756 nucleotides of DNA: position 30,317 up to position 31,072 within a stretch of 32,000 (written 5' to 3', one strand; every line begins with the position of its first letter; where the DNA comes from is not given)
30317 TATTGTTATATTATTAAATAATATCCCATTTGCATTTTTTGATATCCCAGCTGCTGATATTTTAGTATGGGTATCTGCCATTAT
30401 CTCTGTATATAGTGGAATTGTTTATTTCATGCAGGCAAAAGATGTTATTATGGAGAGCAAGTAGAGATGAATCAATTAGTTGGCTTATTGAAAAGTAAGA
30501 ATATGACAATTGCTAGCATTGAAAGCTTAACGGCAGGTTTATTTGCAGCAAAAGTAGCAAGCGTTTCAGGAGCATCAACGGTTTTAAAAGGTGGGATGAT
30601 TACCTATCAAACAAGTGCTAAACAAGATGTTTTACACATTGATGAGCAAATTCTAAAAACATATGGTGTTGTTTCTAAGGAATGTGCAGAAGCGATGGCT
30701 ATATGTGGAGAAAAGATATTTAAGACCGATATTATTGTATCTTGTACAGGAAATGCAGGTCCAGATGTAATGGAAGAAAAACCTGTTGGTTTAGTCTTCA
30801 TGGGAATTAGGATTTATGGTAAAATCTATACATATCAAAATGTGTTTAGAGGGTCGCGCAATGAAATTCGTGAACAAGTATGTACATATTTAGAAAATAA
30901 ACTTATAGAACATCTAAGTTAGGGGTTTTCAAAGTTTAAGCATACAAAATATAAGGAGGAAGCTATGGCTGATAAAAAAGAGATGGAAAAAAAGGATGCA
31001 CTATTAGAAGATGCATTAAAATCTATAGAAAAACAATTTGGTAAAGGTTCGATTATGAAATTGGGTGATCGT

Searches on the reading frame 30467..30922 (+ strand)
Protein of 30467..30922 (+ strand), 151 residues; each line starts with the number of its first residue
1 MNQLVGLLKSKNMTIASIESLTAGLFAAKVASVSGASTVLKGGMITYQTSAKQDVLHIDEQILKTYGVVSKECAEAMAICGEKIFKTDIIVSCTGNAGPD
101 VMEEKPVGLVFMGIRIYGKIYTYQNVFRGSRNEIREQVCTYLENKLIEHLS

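Call 43: search_protein_families(library=pfam, proteins=[window:30467-30922:+], max_evalue=0.00001)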
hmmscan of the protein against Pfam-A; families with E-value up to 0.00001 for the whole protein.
window:30467-30922:+ (151 aa): 1 family
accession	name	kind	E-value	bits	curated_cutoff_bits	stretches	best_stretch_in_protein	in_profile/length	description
PF02464.23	CinA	-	2.1e-43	148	23.5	1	3-141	7-146/155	Competence-damaged protein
